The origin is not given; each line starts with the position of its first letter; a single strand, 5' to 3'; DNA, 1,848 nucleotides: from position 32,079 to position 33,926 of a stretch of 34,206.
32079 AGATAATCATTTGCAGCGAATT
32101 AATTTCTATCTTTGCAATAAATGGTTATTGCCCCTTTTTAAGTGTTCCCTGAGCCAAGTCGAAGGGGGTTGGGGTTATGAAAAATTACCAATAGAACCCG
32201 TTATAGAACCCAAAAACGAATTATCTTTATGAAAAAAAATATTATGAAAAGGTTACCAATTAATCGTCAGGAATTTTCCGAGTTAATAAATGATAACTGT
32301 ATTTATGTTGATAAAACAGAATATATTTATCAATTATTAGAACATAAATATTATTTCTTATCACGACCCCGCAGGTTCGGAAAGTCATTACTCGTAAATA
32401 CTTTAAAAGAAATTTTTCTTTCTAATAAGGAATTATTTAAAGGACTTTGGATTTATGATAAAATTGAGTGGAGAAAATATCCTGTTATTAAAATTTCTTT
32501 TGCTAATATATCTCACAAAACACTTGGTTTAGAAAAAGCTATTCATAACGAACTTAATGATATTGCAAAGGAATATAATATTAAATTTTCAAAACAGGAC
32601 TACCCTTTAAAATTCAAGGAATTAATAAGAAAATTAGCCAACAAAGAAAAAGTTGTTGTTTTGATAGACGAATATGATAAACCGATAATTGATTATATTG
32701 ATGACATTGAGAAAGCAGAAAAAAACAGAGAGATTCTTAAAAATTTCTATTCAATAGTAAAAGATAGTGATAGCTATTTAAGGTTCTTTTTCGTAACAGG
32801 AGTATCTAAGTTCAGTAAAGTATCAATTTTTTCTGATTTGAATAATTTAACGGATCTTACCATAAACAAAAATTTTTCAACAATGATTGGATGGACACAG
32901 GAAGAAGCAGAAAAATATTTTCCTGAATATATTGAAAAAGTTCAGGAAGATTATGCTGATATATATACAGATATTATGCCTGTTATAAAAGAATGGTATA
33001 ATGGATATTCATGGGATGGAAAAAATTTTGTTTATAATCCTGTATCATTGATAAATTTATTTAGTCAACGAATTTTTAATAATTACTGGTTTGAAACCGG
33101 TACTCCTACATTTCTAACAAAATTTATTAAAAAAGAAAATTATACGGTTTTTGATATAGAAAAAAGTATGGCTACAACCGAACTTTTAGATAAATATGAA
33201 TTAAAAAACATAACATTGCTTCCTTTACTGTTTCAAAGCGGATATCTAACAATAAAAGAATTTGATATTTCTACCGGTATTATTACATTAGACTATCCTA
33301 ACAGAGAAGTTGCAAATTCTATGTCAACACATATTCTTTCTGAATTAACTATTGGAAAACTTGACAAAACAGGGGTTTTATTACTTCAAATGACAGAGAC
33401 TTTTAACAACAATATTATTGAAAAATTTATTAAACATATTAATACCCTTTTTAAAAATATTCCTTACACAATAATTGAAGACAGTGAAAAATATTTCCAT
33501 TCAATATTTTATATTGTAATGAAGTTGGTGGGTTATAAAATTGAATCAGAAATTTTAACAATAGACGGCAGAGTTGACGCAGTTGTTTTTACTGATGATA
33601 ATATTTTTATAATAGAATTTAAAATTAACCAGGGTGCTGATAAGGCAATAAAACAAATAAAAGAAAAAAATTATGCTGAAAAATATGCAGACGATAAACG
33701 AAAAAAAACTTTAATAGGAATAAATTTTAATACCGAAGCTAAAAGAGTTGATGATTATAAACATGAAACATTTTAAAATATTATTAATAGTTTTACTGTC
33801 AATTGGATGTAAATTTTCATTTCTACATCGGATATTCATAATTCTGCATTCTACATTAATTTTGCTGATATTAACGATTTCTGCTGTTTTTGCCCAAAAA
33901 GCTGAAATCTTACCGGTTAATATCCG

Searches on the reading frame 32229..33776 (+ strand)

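Call 45: search_protein_families(library=pfam, proteins=[window:32229-33776:+], max_evalue=0.00001)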
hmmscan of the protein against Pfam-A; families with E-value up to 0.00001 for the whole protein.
window:32229-33776:+ (515 aa): 2 families
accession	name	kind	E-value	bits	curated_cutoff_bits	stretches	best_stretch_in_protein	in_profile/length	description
PF09820.16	AAA-ATPase_like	-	1.3e-58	198.6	26.1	1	10-201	1-201/201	Predicted AAA-ATPase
PF08011.17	PDDEXK_9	-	6e-19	68.4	25.5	1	419-505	2-100/105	PD-(D/E)XK nuclease superfamily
